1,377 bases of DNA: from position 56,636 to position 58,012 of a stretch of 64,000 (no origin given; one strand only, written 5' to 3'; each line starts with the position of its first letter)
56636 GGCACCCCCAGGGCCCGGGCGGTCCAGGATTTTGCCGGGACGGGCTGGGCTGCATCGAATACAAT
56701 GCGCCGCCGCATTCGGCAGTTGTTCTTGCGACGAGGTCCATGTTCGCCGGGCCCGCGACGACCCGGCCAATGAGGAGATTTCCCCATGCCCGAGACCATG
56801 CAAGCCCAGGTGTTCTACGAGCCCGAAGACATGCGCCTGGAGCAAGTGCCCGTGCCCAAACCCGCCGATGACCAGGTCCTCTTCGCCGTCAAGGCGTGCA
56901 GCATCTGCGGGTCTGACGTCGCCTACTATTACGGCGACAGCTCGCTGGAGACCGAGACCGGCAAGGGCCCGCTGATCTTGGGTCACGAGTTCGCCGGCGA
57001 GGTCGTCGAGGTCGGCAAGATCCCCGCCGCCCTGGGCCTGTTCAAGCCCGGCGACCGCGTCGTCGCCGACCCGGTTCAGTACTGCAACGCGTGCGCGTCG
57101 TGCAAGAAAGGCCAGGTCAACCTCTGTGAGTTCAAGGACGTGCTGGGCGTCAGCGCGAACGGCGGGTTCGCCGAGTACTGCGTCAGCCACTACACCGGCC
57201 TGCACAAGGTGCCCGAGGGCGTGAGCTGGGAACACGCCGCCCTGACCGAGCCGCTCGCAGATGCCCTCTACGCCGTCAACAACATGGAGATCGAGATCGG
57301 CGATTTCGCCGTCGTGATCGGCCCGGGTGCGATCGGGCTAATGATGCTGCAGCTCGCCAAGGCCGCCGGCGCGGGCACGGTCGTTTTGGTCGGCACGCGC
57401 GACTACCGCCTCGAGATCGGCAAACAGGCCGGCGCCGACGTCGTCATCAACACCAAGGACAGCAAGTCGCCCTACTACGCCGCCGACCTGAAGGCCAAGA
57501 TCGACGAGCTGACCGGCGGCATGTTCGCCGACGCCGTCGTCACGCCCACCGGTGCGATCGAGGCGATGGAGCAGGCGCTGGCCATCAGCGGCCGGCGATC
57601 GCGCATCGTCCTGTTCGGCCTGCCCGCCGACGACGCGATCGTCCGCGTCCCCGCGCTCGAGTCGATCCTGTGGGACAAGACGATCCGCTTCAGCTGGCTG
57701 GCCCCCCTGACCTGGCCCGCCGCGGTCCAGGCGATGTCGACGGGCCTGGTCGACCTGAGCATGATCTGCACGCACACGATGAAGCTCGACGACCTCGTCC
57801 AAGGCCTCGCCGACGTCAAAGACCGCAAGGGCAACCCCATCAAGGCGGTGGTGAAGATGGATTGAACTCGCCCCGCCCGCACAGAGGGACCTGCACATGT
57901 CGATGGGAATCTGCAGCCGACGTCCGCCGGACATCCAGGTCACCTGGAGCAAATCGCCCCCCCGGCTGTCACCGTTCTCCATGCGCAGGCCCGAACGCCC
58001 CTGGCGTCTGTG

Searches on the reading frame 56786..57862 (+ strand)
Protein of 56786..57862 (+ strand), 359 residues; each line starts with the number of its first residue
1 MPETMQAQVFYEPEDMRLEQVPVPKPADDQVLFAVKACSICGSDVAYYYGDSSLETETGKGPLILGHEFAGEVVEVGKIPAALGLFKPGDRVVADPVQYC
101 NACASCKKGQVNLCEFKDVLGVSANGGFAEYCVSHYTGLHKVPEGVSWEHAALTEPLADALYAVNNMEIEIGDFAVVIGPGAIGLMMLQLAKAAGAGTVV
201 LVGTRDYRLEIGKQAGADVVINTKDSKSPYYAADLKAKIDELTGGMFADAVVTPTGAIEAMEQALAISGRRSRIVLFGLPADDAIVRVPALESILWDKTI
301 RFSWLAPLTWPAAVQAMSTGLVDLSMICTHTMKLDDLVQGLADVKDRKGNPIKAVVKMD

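Call 34: find_related_loci(query=window:56786-57862:+, collection=genome_contigs, flank=8000)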
Query window:56786-57862:+ (359 aa) in genome_contigs; peptide patterns used: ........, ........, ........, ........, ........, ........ (x = any residue, [..] = any of these).
131 stretches matched a pattern; 61 encode a relative of the query (tblastn E <= 1e-3); 61 distinct loci.
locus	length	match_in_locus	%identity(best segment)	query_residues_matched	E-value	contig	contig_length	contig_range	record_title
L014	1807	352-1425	94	1-358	0e+0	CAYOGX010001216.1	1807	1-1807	MAG TPA_asm: uncultured Planctomycetales bacterium isolate binchicken_co334_64 genome assembly, contig: NODE_163724_leng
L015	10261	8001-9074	89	1-358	0e+0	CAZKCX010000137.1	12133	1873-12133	MAG TPA_asm: uncultured Planctomycetales bacterium isolate SRP141376_co2_370 genome assembly, contig: NODE_10145_length_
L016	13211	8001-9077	87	1-359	0e+0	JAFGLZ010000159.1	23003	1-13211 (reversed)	MAG: Phycisphaerae bacterium isolate Zod_Metabat.429 k87_7215601, whole genome shotgun sequence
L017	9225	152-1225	85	1-358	0e+0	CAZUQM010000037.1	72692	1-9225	MAG TPA_asm: uncultured Planctomycetales bacterium isolate SRP141376_co2_77 genome assembly, contig: NODE_928_length_726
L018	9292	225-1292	74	1-356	0e+0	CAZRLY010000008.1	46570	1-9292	MAG TPA_asm: uncultured bacterium isolate binchicken_co97_140 genome assembly, contig: NODE_3013_length_46570_cov_6.5555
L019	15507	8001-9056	61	5-357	3e-139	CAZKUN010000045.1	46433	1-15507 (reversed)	MAG TPA_asm: uncultured Armatimonadia bacterium isolate SRP308112_co1_172 genome assembly, contig: NODE_799_length_46433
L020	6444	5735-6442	65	5-241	1e-96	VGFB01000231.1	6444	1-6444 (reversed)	MAG: Armatimonadetes bacterium isolate K_DeepCast_150m_m2_147 K_DeepCast_150m_m2_147_Ga0194126_10025662, whole genome sh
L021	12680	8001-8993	32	4-348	1e-53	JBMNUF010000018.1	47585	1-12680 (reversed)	MAG: Christensenellales bacterium isolate SBF912SR6HQ0020 scaffold_1270_c1, whole genome shotgun sequence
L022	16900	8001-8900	38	26-337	6e-51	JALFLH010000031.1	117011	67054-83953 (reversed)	MAG: Clostridiales bacterium isolate SUG784 k141_501380, whole genome shotgun sequence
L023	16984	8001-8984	32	4-353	1e-43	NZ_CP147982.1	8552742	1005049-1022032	Streptomyces sp. BP-8 chromosome, complete genome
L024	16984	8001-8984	31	4-353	5e-43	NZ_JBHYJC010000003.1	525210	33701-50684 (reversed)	Streptomyces sp. NPDC059008 NPDC059008_T48_H2.ctg-0003, whole genome shotgun sequence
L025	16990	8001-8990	32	2-353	2e-42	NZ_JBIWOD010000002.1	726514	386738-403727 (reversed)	Streptomyces sp. NPDC101227 NPDC101227_277_G8.ctg-0002, whole genome shotgun sequence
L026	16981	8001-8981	32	5-353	4e-42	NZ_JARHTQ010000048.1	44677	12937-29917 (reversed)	Streptantibioticus ferralitis strain JCM 14344 NODE_48_length_44677_cov_55.832256, whole genome shotgun sequence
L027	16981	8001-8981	31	5-353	3e-41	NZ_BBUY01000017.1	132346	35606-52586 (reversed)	Streptomyces sp. NBRC 110611, whole genome shotgun sequence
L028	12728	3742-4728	31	3-353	1e-41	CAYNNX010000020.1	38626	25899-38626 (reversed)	MAG TPA_asm: uncultured Streptantibioticus sp. isolate SRP272529_co2_56 genome assembly, contig: NODE_1491_length_38626_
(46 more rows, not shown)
